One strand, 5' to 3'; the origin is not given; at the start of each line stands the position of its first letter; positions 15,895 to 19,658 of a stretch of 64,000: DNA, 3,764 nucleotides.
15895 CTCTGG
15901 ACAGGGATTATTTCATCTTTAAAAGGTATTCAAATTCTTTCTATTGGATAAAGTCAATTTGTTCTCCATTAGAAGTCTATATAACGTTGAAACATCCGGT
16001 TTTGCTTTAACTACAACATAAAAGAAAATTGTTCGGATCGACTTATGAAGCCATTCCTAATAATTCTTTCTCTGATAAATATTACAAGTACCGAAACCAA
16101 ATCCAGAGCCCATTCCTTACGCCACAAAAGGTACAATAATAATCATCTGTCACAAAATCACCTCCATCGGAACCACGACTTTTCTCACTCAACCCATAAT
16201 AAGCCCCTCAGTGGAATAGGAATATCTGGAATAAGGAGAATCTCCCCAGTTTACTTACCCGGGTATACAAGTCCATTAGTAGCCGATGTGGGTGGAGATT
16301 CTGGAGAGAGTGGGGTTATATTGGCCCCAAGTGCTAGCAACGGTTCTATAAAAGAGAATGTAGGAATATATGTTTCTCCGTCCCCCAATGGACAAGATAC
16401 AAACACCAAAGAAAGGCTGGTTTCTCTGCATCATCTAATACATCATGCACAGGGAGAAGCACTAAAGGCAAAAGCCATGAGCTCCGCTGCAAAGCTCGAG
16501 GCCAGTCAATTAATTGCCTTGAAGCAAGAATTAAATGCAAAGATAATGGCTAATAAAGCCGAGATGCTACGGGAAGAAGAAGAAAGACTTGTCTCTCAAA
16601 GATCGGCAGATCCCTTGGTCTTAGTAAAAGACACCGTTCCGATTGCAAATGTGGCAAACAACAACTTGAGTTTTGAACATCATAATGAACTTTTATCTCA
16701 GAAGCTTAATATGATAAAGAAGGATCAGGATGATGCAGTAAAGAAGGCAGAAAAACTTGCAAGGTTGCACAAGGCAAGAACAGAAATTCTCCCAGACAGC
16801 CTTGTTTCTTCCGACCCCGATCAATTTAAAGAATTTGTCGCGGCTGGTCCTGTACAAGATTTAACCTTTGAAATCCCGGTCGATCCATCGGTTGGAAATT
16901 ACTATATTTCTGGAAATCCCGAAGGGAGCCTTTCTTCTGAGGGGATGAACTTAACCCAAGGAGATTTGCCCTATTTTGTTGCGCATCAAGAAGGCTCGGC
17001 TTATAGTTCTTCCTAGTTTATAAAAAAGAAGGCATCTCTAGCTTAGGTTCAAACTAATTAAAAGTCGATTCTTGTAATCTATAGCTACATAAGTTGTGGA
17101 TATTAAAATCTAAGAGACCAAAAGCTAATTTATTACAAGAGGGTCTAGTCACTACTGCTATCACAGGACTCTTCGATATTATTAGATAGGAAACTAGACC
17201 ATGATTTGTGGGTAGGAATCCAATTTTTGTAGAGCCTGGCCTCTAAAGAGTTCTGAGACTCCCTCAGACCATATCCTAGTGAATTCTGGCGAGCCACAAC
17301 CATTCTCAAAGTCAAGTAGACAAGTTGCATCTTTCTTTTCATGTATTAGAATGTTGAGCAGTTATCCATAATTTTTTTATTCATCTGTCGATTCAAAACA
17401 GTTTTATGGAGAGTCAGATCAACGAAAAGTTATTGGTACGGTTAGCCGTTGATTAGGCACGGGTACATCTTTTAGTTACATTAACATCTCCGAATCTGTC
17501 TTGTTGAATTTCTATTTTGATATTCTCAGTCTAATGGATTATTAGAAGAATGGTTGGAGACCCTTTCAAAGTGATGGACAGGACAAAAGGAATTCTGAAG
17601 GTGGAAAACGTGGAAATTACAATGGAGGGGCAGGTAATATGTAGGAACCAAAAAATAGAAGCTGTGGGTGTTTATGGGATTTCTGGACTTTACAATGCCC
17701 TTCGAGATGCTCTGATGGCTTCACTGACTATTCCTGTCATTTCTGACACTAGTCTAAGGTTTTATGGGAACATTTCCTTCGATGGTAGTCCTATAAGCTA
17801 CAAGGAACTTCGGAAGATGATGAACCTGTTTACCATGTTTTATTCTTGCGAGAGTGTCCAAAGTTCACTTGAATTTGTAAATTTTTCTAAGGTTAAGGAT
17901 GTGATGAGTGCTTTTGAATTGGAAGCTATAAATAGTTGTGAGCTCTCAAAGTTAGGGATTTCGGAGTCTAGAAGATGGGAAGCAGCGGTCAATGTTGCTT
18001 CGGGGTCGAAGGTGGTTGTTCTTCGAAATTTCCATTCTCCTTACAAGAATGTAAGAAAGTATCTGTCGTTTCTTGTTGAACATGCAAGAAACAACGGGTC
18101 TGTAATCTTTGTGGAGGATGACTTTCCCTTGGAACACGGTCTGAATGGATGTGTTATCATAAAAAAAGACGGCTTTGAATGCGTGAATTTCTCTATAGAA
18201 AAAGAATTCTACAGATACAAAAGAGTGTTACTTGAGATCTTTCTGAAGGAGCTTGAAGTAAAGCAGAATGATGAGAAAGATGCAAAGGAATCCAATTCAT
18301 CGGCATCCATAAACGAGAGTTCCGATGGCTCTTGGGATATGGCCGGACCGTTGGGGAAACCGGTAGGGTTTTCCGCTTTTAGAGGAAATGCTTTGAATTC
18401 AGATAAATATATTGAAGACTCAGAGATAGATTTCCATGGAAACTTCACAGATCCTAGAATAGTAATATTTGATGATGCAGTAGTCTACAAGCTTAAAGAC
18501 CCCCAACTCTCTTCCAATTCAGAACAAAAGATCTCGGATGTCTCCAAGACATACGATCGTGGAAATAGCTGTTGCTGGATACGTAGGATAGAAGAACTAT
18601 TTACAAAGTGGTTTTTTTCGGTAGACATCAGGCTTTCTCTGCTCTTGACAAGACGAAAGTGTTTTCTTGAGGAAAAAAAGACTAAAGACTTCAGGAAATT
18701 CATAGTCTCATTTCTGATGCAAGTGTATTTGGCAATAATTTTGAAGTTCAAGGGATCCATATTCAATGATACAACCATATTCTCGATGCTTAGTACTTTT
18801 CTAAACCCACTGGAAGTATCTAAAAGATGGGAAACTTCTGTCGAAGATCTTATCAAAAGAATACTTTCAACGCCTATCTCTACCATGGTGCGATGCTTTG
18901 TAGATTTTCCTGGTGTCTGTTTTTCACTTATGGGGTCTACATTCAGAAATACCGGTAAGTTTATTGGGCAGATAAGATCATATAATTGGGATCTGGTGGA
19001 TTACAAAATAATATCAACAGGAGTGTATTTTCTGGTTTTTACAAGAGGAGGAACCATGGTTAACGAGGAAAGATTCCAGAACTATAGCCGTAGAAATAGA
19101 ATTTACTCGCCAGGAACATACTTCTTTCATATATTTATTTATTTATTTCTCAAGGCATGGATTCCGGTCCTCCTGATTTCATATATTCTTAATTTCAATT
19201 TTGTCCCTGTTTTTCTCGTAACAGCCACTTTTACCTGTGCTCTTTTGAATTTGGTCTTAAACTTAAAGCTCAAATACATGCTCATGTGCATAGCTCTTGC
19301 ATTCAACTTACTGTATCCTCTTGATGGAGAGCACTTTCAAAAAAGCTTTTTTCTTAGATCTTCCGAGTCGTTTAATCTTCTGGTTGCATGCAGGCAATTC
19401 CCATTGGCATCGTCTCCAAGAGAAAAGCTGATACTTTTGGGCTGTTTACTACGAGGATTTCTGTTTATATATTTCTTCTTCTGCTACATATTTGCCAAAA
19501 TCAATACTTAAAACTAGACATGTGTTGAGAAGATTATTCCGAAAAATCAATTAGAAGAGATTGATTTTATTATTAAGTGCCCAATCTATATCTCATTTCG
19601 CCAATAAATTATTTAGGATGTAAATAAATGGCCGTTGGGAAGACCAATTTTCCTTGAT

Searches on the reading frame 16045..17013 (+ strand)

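Call 4: search_protein_families(library=pfam, proteins=[window:16045-17013:+], max_evalue=1)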
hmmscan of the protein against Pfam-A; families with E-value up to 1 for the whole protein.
window:16045-17013:+ (323 aa): 1 family
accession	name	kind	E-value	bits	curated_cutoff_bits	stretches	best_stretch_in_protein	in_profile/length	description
PF18515.6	Rh5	-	0.36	10.9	26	1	145-245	77-177/255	Rh5 coiled-coil domain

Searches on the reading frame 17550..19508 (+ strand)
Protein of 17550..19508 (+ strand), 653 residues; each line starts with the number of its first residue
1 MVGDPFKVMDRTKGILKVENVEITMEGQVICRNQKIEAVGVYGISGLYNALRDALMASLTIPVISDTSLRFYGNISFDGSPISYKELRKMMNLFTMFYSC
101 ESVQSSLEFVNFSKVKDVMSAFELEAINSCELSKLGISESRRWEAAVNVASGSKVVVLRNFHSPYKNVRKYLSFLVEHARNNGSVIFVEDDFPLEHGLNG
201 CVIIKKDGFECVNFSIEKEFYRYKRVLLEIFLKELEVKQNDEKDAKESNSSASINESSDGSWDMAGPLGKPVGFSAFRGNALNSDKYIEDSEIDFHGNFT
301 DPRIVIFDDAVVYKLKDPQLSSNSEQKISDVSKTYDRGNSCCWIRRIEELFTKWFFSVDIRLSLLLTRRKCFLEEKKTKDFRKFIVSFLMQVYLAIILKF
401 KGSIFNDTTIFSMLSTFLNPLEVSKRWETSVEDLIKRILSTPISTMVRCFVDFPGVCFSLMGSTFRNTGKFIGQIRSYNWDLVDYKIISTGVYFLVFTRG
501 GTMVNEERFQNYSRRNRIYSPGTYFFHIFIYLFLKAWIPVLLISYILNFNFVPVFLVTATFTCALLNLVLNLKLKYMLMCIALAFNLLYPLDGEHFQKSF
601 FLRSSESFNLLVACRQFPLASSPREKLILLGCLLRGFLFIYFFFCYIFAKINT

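Call 4: search_protein_families(library=pfam, proteins=[window:17550-19508:+], max_evalue=1)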
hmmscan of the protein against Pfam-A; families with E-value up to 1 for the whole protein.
window:17550-19508:+ (653 aa): 2 families
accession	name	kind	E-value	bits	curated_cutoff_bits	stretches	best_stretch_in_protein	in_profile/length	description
PF03382.20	DUF285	-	0.011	16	25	1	70-123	31-83/120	Mycoplasma protein of unknown function, DUF285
PF08387.15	FBD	-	0.044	14.1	22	0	100-116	6-22/46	FBD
